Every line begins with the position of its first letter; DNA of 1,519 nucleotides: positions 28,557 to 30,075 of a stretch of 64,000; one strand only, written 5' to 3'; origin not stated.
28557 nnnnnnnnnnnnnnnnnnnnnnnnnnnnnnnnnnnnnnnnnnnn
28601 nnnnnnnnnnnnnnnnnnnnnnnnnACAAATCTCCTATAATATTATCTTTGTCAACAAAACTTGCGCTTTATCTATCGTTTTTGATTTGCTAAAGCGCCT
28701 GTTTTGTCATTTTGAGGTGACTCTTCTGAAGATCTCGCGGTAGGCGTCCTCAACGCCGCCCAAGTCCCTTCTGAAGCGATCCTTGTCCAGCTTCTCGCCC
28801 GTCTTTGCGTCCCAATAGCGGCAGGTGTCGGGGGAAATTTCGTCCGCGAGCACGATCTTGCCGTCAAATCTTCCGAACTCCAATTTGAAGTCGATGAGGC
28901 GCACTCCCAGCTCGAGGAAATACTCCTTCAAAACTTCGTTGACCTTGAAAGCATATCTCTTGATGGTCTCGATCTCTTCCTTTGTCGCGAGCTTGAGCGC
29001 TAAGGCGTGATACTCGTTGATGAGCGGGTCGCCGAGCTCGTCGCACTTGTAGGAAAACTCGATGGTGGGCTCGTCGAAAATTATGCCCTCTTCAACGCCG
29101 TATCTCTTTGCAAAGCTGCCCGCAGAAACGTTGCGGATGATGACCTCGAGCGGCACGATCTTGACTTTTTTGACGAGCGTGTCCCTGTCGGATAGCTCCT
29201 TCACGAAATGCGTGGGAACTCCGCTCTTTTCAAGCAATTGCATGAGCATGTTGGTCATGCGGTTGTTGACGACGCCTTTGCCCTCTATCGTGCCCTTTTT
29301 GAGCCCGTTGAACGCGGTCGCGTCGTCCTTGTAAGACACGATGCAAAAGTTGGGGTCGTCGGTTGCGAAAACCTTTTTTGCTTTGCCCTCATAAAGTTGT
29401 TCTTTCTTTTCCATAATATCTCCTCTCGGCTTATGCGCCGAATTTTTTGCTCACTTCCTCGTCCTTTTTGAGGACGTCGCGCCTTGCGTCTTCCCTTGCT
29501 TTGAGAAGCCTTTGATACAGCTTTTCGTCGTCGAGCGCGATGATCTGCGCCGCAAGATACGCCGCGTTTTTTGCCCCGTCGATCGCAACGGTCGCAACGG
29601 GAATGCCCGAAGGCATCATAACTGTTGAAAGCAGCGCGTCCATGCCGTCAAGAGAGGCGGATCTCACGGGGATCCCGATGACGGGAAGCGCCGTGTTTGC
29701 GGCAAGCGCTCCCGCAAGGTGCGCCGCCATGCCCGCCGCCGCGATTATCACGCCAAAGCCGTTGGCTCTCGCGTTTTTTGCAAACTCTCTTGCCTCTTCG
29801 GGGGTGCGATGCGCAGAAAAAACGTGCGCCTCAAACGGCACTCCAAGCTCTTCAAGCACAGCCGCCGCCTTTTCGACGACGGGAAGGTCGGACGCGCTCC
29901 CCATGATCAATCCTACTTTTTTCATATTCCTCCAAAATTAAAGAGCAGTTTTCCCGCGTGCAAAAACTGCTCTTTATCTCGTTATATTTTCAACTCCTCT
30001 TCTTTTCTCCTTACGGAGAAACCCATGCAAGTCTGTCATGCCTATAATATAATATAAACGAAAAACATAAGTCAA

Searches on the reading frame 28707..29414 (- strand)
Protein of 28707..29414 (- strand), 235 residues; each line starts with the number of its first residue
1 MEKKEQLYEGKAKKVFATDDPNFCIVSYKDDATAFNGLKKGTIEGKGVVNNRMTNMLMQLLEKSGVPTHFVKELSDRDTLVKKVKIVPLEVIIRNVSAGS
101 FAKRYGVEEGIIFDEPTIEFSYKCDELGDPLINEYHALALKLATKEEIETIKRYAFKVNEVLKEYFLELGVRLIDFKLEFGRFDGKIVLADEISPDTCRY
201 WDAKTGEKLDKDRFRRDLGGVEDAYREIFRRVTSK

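Call 76: search_protein_families(library=pfam, proteins=[window:28707-29414:-], max_evalue=0.00001)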
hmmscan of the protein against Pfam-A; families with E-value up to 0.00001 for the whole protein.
window:28707-29414:- (235 aa): 1 family
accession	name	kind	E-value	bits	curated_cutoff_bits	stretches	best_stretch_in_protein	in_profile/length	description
PF01259.24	SAICAR_synt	-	1.7e-89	300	20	1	6-231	1-232/233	SAICAR synthetase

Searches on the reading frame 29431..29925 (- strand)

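Call 56: search_protein_families(library=pfam, proteins=[window:29431-29925:-], max_evalue=0.01)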
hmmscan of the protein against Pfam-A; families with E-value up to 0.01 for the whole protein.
window:29431-29925:- (164 aa): 5 families
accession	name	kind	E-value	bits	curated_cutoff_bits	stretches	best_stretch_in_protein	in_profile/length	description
PF00731.26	AIRC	-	2e-62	209.5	30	1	3-148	1-146/148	AIR carboxylase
PF06506.16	PrpR_N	-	0.00031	20.8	29.1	1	34-105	6-71/167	Propionate catabolism activator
PF13685.12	Fe-ADH_2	-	0.0038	17.7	28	1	2-101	20-119/149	Iron-containing alcohol dehydrogenase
PF00781.29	DAGK_cat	-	0.0064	16.5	23.6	0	16-82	18-84/125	Diacylglycerol kinase catalytic domain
PF00465.25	Fe-ADH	-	0.0074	16.3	31.3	0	3-68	24-92/168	Iron-containing alcohol dehydrogenase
